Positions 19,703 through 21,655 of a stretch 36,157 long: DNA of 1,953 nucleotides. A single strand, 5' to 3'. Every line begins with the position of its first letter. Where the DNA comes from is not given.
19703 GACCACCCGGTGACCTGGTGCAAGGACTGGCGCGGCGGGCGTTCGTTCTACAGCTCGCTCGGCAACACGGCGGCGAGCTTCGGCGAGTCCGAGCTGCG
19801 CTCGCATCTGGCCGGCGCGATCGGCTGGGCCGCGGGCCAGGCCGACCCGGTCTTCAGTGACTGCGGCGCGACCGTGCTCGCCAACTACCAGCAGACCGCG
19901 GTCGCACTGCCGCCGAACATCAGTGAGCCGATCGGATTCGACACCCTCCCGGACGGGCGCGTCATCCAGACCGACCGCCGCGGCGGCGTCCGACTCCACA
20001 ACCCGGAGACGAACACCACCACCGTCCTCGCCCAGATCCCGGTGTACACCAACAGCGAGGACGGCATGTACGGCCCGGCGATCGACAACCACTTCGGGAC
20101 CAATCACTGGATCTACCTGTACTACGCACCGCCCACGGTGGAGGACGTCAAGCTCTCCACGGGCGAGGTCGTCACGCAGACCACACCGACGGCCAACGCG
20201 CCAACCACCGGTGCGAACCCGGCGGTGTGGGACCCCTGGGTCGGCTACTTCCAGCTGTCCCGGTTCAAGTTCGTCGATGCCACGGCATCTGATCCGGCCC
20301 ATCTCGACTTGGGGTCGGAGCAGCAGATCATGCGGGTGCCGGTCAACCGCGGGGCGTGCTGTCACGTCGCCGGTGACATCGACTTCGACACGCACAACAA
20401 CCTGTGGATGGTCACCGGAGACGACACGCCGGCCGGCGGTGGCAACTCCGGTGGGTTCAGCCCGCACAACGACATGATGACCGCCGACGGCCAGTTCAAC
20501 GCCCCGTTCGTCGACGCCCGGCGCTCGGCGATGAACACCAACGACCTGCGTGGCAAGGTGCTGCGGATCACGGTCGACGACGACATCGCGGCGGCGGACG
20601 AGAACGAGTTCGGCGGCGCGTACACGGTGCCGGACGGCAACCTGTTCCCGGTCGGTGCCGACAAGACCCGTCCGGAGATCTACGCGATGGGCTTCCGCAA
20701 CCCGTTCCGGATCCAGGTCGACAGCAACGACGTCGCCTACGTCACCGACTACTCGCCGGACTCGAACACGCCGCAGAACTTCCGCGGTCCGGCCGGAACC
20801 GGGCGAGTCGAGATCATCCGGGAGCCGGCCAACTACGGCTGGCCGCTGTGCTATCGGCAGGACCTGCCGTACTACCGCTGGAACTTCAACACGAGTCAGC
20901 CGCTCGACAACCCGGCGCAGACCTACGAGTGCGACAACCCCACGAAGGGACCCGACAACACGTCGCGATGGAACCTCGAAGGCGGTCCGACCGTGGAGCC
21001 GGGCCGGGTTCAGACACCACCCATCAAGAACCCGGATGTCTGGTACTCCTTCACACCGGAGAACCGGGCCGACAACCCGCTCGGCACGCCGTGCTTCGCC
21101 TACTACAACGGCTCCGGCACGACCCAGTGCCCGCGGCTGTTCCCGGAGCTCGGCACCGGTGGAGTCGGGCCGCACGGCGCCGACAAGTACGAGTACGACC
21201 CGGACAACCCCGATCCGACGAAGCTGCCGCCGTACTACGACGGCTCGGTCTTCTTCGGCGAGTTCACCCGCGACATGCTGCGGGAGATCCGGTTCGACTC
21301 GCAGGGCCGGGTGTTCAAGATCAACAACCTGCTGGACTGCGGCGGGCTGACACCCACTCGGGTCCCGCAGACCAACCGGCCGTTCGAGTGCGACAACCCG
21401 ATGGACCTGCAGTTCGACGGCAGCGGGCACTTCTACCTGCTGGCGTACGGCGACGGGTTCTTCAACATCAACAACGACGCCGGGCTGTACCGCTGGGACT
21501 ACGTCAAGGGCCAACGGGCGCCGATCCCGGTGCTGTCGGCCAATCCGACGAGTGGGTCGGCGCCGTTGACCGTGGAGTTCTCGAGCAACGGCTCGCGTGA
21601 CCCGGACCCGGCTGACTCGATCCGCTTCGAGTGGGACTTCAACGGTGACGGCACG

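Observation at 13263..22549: Exported ThuA + PQQ-propeller + DUF1080 / Tat-TIM-barrel gene set: possible quinoprotein-driven keto-glycoside cleavage system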

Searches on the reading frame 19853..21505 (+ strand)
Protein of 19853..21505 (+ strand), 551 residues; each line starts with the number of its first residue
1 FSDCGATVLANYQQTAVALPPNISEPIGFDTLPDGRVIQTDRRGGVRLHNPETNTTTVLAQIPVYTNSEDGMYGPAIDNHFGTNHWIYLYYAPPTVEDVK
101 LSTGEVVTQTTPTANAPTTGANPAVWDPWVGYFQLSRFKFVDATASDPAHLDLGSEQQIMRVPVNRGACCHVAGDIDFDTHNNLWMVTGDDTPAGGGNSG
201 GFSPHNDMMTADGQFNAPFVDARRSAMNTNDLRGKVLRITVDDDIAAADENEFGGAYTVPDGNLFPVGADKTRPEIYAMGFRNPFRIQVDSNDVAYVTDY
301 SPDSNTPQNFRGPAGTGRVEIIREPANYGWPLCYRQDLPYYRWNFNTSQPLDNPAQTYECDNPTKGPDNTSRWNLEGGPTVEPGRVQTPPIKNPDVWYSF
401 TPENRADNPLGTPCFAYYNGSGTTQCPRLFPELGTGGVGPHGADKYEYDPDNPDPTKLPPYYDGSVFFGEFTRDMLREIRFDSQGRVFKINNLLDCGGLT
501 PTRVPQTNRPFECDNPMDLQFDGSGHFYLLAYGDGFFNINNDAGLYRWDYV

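Call 39: search_protein_representatives(protein=window:19853-21505:+)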
Query: 551 residues. Proteins with E-value up to 0.001 (for the whole library): 3357; up to 1e-10: 1581; up to 1e-30: 709. The best 150 are listed.
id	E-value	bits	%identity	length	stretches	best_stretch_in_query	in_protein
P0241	5.6e-289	976.3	76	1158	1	1-551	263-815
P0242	4.9e-276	933.6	73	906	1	1-551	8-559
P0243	2.5e-228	776.0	70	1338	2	212-551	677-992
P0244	9.3e-183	625.5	64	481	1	32-507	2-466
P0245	4.5e-182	623.3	69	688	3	9-215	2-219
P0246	6.5e-159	546.8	63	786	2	289-500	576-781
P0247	4.7e-155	534.0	63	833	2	181-439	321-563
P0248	1.0e-154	532.9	69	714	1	210-551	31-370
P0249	1.1e-144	499.8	65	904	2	1-214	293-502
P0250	1.9e-142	492.5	64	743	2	1-214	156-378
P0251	1.9e-136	472.6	62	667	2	187-537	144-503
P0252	2.1e-129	449.4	65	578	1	39-429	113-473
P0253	3.4e-124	432.1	58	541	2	1-194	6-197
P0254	4.3e-112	392.2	70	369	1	214-472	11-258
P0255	3.3e-107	376.0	60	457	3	72-215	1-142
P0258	1.3e-95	337.7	48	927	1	11-550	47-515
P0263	2.9e-92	326.7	44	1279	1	17-550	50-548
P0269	5.1e-87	309.4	43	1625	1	7-550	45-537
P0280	2.0e-81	290.9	46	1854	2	2-374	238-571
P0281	6.6e-81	289.2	43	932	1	2-550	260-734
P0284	2.7e-80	287.2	47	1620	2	2-374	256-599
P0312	1.8e-70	254.7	44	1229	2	10-372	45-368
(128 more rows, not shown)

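Call 45: search_solved_structures(query=A2, max_evalue=0.01, show_alignments=5)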
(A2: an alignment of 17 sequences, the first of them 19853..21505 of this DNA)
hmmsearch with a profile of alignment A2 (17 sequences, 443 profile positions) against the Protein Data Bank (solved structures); distinct sequences matched with E-value up to 0.01: 13.
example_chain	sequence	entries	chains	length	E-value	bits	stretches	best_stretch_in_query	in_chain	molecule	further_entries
2ism_A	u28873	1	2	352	1.8e-29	106.2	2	22-152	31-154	Putative oxidoreductase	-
8re0_A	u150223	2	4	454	4.1e-26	95.1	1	4-422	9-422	Quinoprotein glucose dehydrogenase B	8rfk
1c9u_A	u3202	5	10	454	4.9e-26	94.9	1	4-422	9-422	SOLUBLE QUINOPROTEIN GLUCOSE DEHYDROGENASE | PROTEIN (SOLUBLE QUINOPROTEIN GLUCOSE DEHYDROGENASE) | Quinoprotein glucose dehydrogenase B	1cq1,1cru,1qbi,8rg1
5min_A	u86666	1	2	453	5.2e-26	94.8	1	4-422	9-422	Quinoprotein glucose dehydrogenase B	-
3a9g_A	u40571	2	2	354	7.4e-25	91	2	6-160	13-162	Putative uncharacterized protein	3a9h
2g8s_A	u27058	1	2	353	2.3e-24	89.3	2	14-155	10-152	Glucose/sorbosone dehydrogenases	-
7cdy_A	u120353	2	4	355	1.4e-23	86.7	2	16-155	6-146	glucose dehydrogenase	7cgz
2wfx_B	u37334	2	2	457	4.8e-15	58.6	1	33-240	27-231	HEDGEHOG-INTERACTING PROTEIN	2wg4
2wft_A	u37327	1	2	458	4.8e-15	58.6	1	33-240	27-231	HEDGEHOG-INTERACTING PROTEIN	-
3ho3_A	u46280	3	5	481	4.9e-15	58.6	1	33-240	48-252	Hedgehog-interacting protein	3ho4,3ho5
7pgm_A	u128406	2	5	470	5e-15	58.6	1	33-240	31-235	Hedgehog-interacting protein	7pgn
2wg3_C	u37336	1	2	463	5e-15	58.6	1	33-240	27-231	HEDGEHOG-INTERACTING PROTEIN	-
3das_A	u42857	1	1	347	4.9e-12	48.7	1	17-158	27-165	Putative oxidoreductase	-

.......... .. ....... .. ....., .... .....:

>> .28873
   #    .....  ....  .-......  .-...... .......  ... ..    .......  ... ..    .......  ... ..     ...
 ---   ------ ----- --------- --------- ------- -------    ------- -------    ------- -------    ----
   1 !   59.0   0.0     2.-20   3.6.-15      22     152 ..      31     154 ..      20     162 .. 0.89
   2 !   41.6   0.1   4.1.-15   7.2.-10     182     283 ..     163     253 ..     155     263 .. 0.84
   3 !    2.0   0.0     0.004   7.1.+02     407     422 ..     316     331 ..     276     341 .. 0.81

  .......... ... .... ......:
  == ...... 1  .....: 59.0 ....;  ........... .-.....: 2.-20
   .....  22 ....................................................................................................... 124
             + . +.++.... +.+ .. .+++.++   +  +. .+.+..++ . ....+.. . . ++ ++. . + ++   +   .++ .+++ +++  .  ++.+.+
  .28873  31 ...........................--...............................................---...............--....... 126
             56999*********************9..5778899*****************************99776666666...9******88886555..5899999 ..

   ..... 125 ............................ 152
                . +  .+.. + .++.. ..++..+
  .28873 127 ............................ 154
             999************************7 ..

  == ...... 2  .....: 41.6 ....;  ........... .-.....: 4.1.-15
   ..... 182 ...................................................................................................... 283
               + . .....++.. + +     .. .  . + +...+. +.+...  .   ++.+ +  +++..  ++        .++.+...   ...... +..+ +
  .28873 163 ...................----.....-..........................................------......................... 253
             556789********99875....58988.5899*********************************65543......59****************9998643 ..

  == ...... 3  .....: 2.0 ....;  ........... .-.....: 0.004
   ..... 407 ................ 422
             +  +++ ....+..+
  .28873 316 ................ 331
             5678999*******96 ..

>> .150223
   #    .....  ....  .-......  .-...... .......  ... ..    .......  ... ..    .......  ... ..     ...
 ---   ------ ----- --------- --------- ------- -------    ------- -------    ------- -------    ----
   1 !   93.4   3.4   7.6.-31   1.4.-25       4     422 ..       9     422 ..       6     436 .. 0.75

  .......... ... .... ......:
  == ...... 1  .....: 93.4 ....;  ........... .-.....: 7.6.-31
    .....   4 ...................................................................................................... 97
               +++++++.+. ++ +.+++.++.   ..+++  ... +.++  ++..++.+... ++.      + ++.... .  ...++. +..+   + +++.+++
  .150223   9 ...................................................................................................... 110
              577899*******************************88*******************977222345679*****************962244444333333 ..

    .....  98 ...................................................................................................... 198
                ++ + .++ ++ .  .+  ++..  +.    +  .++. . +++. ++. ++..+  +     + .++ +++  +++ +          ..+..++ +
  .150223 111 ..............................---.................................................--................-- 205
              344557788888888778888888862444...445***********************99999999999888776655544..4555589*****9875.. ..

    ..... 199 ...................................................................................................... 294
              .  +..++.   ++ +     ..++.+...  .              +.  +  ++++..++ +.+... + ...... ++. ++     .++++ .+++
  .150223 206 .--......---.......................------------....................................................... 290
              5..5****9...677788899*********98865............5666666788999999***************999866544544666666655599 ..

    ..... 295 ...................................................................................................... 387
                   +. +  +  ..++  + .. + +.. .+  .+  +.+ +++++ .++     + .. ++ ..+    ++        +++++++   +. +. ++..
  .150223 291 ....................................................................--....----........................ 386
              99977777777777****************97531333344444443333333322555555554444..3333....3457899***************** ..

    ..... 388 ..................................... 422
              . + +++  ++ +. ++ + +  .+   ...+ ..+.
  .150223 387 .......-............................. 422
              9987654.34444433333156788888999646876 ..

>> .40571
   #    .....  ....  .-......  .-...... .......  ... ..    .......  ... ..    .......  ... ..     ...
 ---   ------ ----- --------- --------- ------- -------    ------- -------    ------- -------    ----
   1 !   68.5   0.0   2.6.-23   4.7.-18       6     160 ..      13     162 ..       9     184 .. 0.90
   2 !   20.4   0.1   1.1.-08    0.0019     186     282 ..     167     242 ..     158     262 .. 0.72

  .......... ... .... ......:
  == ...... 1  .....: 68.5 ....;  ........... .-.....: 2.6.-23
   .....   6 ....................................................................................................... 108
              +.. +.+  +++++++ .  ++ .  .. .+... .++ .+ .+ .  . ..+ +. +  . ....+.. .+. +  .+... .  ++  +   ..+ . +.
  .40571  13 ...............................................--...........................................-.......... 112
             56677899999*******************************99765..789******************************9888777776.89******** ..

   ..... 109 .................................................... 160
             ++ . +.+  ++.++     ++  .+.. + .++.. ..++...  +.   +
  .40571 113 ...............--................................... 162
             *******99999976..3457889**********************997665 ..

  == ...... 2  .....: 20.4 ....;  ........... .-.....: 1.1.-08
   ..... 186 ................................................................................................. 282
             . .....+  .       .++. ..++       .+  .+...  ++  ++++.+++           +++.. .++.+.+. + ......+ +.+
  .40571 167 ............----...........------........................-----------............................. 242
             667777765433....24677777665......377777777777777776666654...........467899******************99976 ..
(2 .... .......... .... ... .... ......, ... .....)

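Call 63: search_protein_families(library=pfam, proteins=[P0263, P0269, P0280, P0284, P0312, P0281], max_evalue=0.00001)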
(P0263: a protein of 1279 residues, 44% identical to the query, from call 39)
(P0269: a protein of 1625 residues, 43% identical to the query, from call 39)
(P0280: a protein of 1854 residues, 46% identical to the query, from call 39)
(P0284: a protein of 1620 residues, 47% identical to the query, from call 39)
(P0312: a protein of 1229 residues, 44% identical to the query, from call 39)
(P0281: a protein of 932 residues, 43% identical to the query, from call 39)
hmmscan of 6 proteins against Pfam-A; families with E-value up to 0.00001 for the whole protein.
P0263 (1279 aa): 5 families
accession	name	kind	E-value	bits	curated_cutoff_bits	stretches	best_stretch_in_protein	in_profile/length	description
PF07995.17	GSDH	-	2.7e-23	83.2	25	1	58-335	3-205/332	Glucose / Sorbosone dehydrogenase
PF18911.6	PKD_4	-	4.1e-13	49.6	27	1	554-639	3-85/85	PKD domain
PF01261.30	AP_endonuc_2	-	6.1e-11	42.9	31.1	1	919-1130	2-228/249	Xylose isomerase-like TIM barrel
PF00801.26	PKD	-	6.2e-07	29.8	23.5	1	569-634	13-76/80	PKD domain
PF03422.21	CBM_6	-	1.4e-06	29.1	28.9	1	758-875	1-124/125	Carbohydrate binding module (family 6)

P0269 (1625 aa): 5 families
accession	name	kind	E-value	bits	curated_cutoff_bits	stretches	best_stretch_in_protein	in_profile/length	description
PF07995.17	GSDH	-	4.1e-25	89.2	25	1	61-327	3-206/332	Glucose / Sorbosone dehydrogenase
PF01261.30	AP_endonuc_2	-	6e-23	82.2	31.1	2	904-1127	1-237/249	Xylose isomerase-like TIM barrel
PF18911.6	PKD_4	-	2.2e-16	60.1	27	1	541-626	1-82/85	PKD domain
PF00395.25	SLH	-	6.6e-11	42.5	20.8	0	1492-1539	1-44/44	S-layer homology domain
PF00801.26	PKD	-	3.4e-10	40.2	23.5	1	557-626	12-79/80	PKD domain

P0280 (1854 aa): 8 families
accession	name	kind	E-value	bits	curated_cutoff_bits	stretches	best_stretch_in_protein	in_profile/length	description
PF06283.17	ThuA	-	2.9e-79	266.6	33.4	1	18-230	1-207/209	Trehalose utilisation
PF07995.17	GSDH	-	3.3e-33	115.8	25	1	262-536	3-226/332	Glucose / Sorbosone dehydrogenase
PF03422.21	CBM_6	-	5.4e-21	75.6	28.9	1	901-1026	1-124/125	Carbohydrate binding module (family 6)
PF18911.6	PKD_4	-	5.3e-18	65.3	27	1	699-783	3-84/85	PKD domain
PF01261.30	AP_endonuc_2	-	4.6e-12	46.6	31.1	1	1285-1511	2-244/249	Xylose isomerase-like TIM barrel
PF07081.18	DUF1349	-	7.1e-12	45.8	32.4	1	1094-1230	32-160/179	Protein of unknown function (DUF1349)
PF17851.8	GH43_C2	-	1.1e-09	38.8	22.7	1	1054-1247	1-202/203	Beta xylosidase C-terminal Concanavalin A-like domain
PF00801.26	PKD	-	2.1e-07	31.2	23.5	1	704-774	4-72/80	PKD domain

P0284 (1620 aa): 7 families
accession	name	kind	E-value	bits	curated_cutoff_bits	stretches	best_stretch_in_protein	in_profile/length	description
PF06283.17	ThuA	-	5.7e-84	282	33.4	1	38-248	2-207/209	Trehalose utilisation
PF06439.18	3keto-disac_hyd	-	1.7e-37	129.7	26.8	1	1274-1453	1-187/187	3-keto-disaccharide hydrolase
PF07995.17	GSDH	-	6.5e-33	114.9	25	1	280-559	3-231/332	Glucose / Sorbosone dehydrogenase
PF03422.21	CBM_6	-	2.9e-29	102.4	28.9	1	934-1051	1-123/125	Carbohydrate binding module (family 6)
PF18911.6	PKD_4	-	4.2e-14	52.8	27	1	732-812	3-79/85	PKD domain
PF00801.26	PKD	-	6e-11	42.6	23.5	1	739-811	6-74/80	PKD domain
PF17851.8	GH43_C2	-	4e-06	27.1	22.7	1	1069-1247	3-178/203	Beta xylosidase C-terminal Concanavalin A-like domain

P0312 (1229 aa): 6 families
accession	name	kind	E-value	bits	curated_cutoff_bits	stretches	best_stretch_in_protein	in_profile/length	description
PF06283.17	ThuA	-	9.8e-82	274.7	33.4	1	825-1036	1-209/209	Trehalose utilisation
PF06439.18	3keto-disac_hyd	-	4.4e-46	157.7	26.8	1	1049-1225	1-187/187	3-keto-disaccharide hydrolase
PF07995.17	GSDH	-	3.6e-33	115.7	25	1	61-336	3-226/332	Glucose / Sorbosone dehydrogenase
PF03422.21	CBM_6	-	6.6e-27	94.7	28.9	1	693-815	1-124/125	Carbohydrate binding module (family 6)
PF18911.6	PKD_4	-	3.9e-21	75.3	27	1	496-576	3-83/85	PKD domain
PF00801.26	PKD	-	1.1e-15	57.9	23.5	1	500-571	3-74/80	PKD domain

P0281 (932 aa): 3 families
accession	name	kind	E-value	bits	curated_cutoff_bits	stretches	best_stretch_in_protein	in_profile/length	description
PF06283.17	ThuA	-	2.7e-80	270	33.4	1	43-252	1-207/209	Trehalose utilisation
PF06439.18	3keto-disac_hyd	-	4.2e-38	131.7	26.8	1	750-929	1-187/187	3-keto-disaccharide hydrolase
PF07995.17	GSDH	-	7.1e-36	124.6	25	1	284-564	3-229/332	Glucose / Sorbosone dehydrogenase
